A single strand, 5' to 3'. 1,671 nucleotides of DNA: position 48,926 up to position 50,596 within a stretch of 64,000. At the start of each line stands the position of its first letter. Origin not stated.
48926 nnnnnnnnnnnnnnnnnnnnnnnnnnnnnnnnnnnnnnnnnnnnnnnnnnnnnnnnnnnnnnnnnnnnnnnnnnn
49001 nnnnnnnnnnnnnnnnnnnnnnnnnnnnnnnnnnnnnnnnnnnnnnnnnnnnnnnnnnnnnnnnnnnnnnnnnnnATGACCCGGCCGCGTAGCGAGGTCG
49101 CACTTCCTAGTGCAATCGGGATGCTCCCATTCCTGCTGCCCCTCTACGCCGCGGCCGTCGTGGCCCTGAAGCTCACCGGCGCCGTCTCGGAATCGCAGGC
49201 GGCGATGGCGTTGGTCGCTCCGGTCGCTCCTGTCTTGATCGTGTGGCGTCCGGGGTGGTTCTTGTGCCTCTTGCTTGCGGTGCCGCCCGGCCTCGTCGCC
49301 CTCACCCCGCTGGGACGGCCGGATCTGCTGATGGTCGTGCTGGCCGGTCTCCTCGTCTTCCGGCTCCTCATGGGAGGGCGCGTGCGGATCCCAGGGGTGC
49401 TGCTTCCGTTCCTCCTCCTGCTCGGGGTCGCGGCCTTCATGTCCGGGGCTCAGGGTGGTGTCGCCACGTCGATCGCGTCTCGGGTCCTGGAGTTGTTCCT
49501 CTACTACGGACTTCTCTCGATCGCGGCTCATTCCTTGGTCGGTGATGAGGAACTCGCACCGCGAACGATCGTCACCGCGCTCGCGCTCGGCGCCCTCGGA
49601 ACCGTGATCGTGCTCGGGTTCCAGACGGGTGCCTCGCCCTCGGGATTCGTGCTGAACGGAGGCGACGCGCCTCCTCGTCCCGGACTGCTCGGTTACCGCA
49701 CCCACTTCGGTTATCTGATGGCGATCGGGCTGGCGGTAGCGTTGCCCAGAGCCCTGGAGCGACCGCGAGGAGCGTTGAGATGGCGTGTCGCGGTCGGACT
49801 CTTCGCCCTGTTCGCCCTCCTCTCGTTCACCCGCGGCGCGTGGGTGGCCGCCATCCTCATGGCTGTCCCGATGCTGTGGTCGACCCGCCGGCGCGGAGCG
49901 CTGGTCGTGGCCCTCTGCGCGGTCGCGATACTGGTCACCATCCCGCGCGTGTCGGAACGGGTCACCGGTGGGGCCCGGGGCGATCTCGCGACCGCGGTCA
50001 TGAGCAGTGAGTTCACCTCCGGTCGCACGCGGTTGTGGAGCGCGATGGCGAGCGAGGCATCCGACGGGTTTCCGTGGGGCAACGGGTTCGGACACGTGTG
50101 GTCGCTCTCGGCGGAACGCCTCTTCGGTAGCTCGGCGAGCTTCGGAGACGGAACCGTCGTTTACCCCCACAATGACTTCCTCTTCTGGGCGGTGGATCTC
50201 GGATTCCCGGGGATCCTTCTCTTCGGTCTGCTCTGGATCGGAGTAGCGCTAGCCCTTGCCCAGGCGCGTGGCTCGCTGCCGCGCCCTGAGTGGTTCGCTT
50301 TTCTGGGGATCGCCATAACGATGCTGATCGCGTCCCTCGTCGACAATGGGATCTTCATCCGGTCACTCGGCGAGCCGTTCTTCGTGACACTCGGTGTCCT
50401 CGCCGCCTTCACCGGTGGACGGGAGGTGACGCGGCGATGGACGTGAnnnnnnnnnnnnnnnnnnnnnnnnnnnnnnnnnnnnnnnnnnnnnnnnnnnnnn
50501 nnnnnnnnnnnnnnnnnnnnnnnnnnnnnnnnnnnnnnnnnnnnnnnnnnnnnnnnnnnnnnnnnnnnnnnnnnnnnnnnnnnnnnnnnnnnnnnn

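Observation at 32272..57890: About 25-kb glycan locus mixing ABC-transporter-dependent, wall-teichoic-acid-like and Wzy/BY-kinase-type components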

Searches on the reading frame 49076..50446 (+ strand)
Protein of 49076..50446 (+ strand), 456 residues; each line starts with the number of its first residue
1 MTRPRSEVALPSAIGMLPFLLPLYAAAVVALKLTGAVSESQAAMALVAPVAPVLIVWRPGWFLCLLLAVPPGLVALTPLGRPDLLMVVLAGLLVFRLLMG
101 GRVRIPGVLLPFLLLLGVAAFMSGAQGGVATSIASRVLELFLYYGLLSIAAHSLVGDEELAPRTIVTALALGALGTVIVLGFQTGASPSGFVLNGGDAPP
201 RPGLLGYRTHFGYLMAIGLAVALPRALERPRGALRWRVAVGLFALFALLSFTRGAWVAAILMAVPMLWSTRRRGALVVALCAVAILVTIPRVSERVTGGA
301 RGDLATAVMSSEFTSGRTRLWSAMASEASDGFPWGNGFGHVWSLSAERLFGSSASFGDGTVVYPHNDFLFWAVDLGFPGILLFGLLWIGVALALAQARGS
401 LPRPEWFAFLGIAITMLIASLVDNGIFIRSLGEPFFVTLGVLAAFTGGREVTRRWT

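Call 6: search_protein_families(library=pfam, proteins=[window:49076-50446:+], max_evalue=0.01)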
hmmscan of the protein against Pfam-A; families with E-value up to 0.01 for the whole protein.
window:49076-50446:+ (456 aa): 1 family
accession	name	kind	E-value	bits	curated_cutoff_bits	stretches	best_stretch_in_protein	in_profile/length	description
PF04932.20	Wzy_C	-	4.2e-13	49.8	31.7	1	239-383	2-148/149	O-Antigen ligase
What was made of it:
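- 49076..50446 (+): Wzy_C-family polytopic membrane protein (WzyC), a probable polymerase; a ligase role is not excluded. PF04932 at E 4.2e-13 (call 6).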

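Call 16: search_protein_families(library=ncbifam, proteins=[window:49076-50446:+], max_evalue=0.001)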
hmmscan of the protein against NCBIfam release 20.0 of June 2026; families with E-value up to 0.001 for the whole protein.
window:49076-50446:+ (456 aa): 1 family
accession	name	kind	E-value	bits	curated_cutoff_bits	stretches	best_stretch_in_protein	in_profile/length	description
TIGR03097.1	PEP_O_lig_1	hypoth_equivalog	5e-05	22.3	188.1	1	214-389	175-343/408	putative O-glycosylation ligase, exosortase A system-associated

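Call 19: search_solved_structures(query=window:49076-50446:+, max_evalue=1)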
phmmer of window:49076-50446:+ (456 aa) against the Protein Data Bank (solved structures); distinct sequences matched with E-value up to 1: 0.

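Call 28: find_homologous_proteins(query=window:49076-50446:+, max_evalue=0.00001)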
Query window:49076-50446:+ (456 aa): 4 proteins with E <= 0.00001 among 8000 candidates.
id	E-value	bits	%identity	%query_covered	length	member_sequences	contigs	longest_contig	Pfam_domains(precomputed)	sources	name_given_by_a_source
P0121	2.5e-284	961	100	100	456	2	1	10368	PF04932.21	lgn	-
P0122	4.4e-252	855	88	100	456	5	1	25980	PF04932.21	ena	-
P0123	7.8e-252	854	87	100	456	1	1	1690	PF04932.21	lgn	-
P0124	7.2e-49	185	35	84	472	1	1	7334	PF04932.21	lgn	-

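Call 29: find_encoding_contigs(protein=P0124, flank=10000, max_places=2)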
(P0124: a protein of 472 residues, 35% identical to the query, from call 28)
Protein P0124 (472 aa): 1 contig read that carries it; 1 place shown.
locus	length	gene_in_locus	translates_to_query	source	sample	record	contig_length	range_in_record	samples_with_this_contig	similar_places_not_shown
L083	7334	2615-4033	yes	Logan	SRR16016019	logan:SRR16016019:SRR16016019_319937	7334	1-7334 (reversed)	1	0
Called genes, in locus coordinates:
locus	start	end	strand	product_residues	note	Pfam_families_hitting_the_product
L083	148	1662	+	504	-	PF01943:Polysacc_synt, PF13440:Polysacc_synt_3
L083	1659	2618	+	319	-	PF00535:Glycos_transf_2, PF10111:Glyco_tranf_2_2 (faint), PF13641:Glyco_tranf_2_3, PF13632:Glyco_trans_2_3 (weak)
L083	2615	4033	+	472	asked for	PF04932:Wzy_C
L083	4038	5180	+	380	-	PF13439:Glyco_transf_4, PF13579:Glyco_trans_4_4, PF20706:GT4-conflict, PF00534:Glycos_transf_1, PF13692:Glyco_trans_1_4, PF13524:Glyco_trans_1_2 (weak)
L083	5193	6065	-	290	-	PF00535:Glycos_transf_2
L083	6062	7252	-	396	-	PF20706:GT4-conflict, PF00534:Glycos_transf_1, PF13692:Glyco_trans_1_4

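Call 45: find_homologous_proteins(query=A3, max_evalue=0.001)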
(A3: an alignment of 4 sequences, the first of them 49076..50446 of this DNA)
Query A3 (4 sequences) (456 aa, profile of the alignment): 5 proteins with E <= 0.001 among 8000 candidates.
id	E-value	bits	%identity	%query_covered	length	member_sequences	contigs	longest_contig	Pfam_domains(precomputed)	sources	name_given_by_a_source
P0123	4.1e-254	862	87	100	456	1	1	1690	PF04932.21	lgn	-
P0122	1.2e-252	857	88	100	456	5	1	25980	PF04932.21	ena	-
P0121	5.7e-252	855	100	100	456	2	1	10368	PF04932.21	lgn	-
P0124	5.2e-196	670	35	84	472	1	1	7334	PF04932.21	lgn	-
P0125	3.6e-4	38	31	26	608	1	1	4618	PF14559.13,PF13432.13,PF07719.24,PF04932.21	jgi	jgi:O-antigen ligase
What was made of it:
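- Tried and rejected: The word-indexed homologue search found only 4-5 WzyC relatives (calls 28, 45).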

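Call 53: search_protein_representatives(alignment_id=A3)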
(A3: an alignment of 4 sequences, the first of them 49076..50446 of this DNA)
Query: 4 sequences, 456 profile positions. Proteins with E-value up to 0.001 (for the whole library): 681; up to 1e-10: 80; up to 1e-30: 48. The best 150 are listed.
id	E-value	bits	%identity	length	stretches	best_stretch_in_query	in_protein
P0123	1.3e-254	861.6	-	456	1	1-456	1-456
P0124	1.7e-196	670.0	-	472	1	23-450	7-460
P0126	1.5e-85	304.3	-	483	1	14-447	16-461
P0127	1.1e-82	294.8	-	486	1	12-450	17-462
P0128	8.1e-81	288.7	-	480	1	26-448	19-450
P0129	7.6e-80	285.5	-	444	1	31-450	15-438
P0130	5.2e-75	269.5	-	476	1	21-445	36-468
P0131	6.6e-75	269.2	-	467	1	6-445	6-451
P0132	4.0e-74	266.6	-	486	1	16-447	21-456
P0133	2.5e-68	247.5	-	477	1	16-445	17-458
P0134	2.8e-66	240.8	-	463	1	25-445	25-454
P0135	1.6e-65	238.3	-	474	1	27-448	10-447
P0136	2.1e-63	231.3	-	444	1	28-448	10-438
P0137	3.9e-63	230.4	-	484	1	20-444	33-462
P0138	3.1e-61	224.1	-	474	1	8-447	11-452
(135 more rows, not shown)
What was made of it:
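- Tried and rejected: The exhaustive search was needed to reach the subfamily (call 53).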

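Call 54: find_encoding_contigs(protein=P0126, flank=10000, max_places=2)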
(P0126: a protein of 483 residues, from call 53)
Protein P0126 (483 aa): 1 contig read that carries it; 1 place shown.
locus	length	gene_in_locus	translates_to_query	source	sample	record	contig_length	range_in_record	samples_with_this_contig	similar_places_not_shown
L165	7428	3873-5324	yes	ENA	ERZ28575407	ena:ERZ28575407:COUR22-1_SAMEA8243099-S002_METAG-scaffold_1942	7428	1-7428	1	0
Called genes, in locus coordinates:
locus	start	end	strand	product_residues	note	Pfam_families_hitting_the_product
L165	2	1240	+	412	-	?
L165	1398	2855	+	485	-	PF01943:Polysacc_synt, PF13440:Polysacc_synt_3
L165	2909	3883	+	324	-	PF00535:Glycos_transf_2, PF13641:Glyco_tranf_2_3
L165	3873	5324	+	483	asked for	PF04932:Wzy_C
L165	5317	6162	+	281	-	PF00535:Glycos_transf_2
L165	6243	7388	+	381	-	PF13439:Glyco_transf_4, PF13579:Glyco_trans_4_4, PF00534:Glycos_transf_1, PF13692:Glyco_trans_1_4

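Call 55: predict_structure(alignment_id=A3)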
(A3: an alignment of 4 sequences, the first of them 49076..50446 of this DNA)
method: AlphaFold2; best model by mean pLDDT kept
length: 456 residues; sequences in the alignment: 4
mean_pLDDT: 41.3   pTM: 0.30
mean pLDDT of the five models: 41.3, 41.2, 38.5, 38.2, 37.1
residues with pLDDT >= 90: 0; 70-90: 0; 50-70: 82; < 50: 374
segments of 3 or more residues with pLDDT < 50: 1-16, 37-41, 49-221, 246-381, 419-456
pLDDT, mean of each block of 10 residues (from residue 1): 37 49 57 55 51 42 41 33 40 41 37 39 34 44 47 44 47 45 33 27 31 46 51 53 49 34 35 38 35 31 35 37 39 29 33 31 36 41 54 60 55 52 39 38 39 31
secondary structure, 60 per line:
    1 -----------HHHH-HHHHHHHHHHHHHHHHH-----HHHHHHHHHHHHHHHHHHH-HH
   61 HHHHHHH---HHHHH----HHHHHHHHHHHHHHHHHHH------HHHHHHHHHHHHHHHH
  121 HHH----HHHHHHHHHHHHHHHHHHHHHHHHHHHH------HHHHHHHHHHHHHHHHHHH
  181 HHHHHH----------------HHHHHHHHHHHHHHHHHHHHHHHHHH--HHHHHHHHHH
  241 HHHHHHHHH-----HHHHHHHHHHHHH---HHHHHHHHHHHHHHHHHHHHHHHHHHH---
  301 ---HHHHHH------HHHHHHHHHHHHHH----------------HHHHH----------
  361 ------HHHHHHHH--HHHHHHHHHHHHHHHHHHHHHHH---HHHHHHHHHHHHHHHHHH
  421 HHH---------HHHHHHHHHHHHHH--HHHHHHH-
elements in order: H12-15 H17-33 H39-57 H59-67 H71-75 H80-98 H105-123 H128-155 H162-186 H203-228 H231-249 H255-267 H271-297 H304-309 H316-329 H346-350 H367-374 H377-399 H403-423 H433-446 H449-455
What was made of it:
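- Tried and rejected: The first AlphaFold run of WzyC, with 4 sequences, was unusable at pLDDT 41 (call 55).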

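Call 56: find_encoding_contigs(protein=P0127, flank=10000, max_places=2)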
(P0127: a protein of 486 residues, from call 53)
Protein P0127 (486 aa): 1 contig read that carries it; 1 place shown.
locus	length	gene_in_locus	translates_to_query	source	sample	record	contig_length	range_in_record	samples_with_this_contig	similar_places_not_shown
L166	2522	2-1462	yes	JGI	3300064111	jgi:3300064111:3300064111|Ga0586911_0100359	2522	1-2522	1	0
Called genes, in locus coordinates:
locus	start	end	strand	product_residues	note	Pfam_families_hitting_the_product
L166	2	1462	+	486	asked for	PF04932:Wzy_C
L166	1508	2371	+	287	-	PF06990:Gal-3-0_sulfotr (weak), PF03567:Sulfotransfer_2 (faint)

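Call 57: find_encoding_contigs(protein=P0128, flank=10000, max_places=2)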
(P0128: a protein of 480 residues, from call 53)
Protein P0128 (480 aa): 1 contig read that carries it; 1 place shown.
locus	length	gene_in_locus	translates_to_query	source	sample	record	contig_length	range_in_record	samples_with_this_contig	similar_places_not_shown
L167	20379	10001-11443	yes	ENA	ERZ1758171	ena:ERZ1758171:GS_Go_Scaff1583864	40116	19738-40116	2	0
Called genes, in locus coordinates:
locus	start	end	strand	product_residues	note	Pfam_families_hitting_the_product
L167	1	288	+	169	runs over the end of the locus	-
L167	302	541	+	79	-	-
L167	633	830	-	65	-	-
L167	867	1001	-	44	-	-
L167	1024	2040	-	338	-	PF01370:Epimerase, PF04321:RmlD_sub_bind (weak), PF16363:GDP_Man_Dehyd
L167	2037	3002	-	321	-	PF01370:Epimerase, PF04321:RmlD_sub_bind, PF16363:GDP_Man_Dehyd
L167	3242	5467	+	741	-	PF01636:APH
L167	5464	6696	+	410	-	PF20706:GT4-conflict, PF00534:Glycos_transf_1, PF13692:Glyco_trans_1_4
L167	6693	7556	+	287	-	PF00535:Glycos_transf_2, PF13641:Glyco_tranf_2_3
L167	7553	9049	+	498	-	PF01943:Polysacc_synt, PF13440:Polysacc_synt_3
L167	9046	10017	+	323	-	PF00535:Glycos_transf_2, PF10111:Glyco_tranf_2_2, PF13641:Glyco_tranf_2_3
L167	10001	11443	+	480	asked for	PF04932:Wzy_C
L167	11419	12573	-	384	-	PF13439:Glyco_transf_4, PF13579:Glyco_trans_4_4, PF00534:Glycos_transf_1, PF13692:Glyco_trans_1_4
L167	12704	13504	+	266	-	PF03808:Glyco_tran_WecG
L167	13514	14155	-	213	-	PF13489:Methyltransf_23, PF13847:Methyltransf_31 (weak), PF08241:Methyltransf_11 (weak), PF08242:Methyltransf_12 (weak)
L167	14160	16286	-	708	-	PF13196:DUF4012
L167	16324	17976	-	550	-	PF02706:Wzz, PF13807:GNVR, PF01656:CbiA (weak), PF10609:ParA (faint), PF13614:AAA_31 (weak)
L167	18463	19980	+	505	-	PF13727:CoA_binding_3, PF02397:Bac_transf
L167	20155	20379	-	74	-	?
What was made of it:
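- On Wzx/Wzy-dependent pathway: Its orthologue is the sole candidate polymerase in the complete Wzx locus L167 (call 57).
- In L167 the orthologous Wzy_C is the only candidate polymerase in a complete Wzx/PCP-kinase/PHPT locus (call 57), so the subfamily is most simply a polymerase.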

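Call 58: find_encoding_contigs(protein=P0131, flank=10000, max_places=2)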
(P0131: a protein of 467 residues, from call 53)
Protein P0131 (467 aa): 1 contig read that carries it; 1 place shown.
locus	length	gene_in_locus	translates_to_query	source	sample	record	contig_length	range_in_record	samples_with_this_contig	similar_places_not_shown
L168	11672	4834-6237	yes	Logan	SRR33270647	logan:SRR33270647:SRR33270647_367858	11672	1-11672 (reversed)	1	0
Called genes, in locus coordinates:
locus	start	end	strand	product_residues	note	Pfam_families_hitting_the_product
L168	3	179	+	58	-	?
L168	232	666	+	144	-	PF01243:PNPOx_N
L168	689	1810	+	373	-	PF13439:Glyco_transf_4, PF13579:Glyco_trans_4_4 (weak), PF20706:GT4-conflict, PF00534:Glycos_transf_1, PF13692:Glyco_trans_1_4, PF13524:Glyco_trans_1_2 (weak)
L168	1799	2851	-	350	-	PF20706:GT4-conflict, PF00534:Glycos_transf_1, PF13692:Glyco_trans_1_4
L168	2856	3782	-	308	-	PF00535:Glycos_transf_2, PF10111:Glyco_tranf_2_2 (faint), PF13641:Glyco_tranf_2_3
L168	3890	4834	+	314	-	PF00535:Glycos_transf_2, PF13641:Glyco_tranf_2_3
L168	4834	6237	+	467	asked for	PF04932:Wzy_C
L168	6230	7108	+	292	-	PF00535:Glycos_transf_2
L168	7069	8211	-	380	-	PF13439:Glyco_transf_4, PF13579:Glyco_trans_4_4, PF00534:Glycos_transf_1, PF13692:Glyco_trans_1_4, PF13524:Glyco_trans_1_2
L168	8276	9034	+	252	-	PF03808:Glyco_tran_WecG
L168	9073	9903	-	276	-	PF02706:Wzz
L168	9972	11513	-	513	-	PF13088:BNR_2 (faint), PF02012:BNR (faint)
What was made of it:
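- L168 carries the Wzy module with neither exporter on an 11.7-kb contig (call 58), so unlinked exporters do occur in this family. L168 shows that the Wzy module can lack a linked exporter (call 58).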
